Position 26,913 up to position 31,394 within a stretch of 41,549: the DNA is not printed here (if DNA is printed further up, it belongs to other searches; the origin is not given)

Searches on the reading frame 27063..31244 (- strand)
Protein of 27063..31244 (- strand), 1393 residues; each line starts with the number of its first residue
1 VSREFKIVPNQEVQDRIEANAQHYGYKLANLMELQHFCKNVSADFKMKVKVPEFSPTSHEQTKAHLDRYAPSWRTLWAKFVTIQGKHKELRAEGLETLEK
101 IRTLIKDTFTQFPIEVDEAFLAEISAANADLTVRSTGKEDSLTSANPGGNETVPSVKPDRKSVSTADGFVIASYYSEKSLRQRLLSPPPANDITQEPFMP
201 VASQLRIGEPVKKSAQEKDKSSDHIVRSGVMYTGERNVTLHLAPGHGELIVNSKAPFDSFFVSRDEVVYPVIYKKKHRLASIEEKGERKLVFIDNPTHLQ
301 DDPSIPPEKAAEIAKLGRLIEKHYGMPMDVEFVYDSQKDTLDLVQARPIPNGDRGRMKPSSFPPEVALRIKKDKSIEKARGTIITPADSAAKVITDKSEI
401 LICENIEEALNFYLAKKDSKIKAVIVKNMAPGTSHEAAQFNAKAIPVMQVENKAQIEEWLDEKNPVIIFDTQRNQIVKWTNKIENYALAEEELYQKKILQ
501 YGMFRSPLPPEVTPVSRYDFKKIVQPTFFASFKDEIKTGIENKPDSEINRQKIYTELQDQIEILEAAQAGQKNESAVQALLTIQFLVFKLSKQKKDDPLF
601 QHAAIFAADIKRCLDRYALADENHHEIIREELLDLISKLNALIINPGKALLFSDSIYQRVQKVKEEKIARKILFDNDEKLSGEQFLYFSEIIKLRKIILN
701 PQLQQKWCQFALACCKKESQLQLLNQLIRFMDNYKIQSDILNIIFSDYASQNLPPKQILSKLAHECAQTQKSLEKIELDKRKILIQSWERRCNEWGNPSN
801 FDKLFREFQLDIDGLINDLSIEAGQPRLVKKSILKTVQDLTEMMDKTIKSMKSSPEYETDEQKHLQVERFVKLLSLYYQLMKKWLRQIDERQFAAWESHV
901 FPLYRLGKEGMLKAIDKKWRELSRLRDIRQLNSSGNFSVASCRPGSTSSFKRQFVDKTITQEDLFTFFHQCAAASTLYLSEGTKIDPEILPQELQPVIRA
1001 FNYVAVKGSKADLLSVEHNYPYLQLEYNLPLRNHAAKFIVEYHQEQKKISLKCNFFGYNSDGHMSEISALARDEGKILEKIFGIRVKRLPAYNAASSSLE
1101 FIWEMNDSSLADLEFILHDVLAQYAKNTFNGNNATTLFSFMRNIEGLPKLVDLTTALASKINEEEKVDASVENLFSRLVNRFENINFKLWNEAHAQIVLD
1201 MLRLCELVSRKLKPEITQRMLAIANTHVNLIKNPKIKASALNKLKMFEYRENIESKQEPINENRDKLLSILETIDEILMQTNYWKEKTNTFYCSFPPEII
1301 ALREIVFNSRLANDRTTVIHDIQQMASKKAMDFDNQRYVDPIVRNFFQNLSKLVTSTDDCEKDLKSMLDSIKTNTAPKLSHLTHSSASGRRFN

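Call 3: search_protein_families(library=pfam, proteins=[window:27063-31244:-], max_evalue=0.01)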
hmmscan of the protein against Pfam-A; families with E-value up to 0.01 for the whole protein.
window:27063-31244:- (1393 aa): 1 family
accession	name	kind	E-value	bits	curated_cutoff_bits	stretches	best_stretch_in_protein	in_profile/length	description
PF01326.24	PPDK_N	-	7.5e-22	78.5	27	1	25-353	5-313/328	Pyruvate phosphate dikinase, AMP/ATP-binding domain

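Call 4: search_protein_families(library=ncbifam, proteins=[window:27063-31244:-], max_evalue=0.01)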
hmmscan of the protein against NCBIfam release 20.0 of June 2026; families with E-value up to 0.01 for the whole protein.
window:27063-31244:- (1393 aa): 9 families
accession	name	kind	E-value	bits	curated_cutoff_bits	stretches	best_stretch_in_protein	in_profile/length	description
TIGR01418.1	PEP_synth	equivalog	4.8e-16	58.3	739.75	1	100-400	82-377/784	pyruvate, water dikinase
NF005057.0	PRK06464.1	equivalog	1.4e-14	53.1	598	1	226-398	198-379/798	phosphoenolpyruvate synthase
NF041857.1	RIF_Ptrans_rph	equivalog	2.2e-11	42.9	999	1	233-349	198-310/864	rifamycin-inactivating phosphotransferase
NF004878.0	PRK06241.1-3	subfamily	2.1e-09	36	945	1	233-349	199-311/891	phosphoenolpyruvate synthase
NF004877.0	PRK06241.1-2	subfamily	3e-09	35.7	866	1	236-349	203-312/869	phosphoenolpyruvate synthase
NF000283.1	RPH_KJ151292.1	equivalog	6.1e-09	34.6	1700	1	233-349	201-313/865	rifamycin-inactivating phosphotransferase Rph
NF052631.1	prodigiosin_PigC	equivalog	6.1e-09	34.3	1300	1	235-351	186-299/883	prodigiosin ligase PigC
NF004881.0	PRK06241.2-2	equivalog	9.1e-07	27.5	883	1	48-350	33-311/898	phosphoenolpyruvate synthase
NF052632.1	undecylprod_RedH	equivalog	9.3e-07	27.2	1350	1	237-361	184-306/880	undecylprodigiosin ligase RedH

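Call 68: search_solved_structures(query=window:27063-31244:-, max_evalue=0.001)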
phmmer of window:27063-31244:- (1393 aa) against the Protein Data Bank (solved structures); distinct sequences matched with E-value up to 0.001: 6.
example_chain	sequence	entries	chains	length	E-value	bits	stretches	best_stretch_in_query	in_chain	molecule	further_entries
8a8e_A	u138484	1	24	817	4.4e-08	34.6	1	227-351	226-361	Phosphoenolpyruvate synthase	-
5hv6_A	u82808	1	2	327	1.2e-06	29.8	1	228-349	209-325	Phosphoenolpyruvate synthase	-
5fbs_A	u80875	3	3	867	9.4e-06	26.9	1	231-350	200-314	Phosphoenolpyruvate synthase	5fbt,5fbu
5hv2_A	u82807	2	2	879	9.6e-06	26.9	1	231-350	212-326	Phosphoenolpyruvate synthase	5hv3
5hv1_A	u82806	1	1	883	9.7e-06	26.8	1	231-349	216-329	Phosphoenolpyruvate synthase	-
2ols_A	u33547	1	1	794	1.2e-05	26.6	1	111-349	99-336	Phosphoenolpyruvate synthase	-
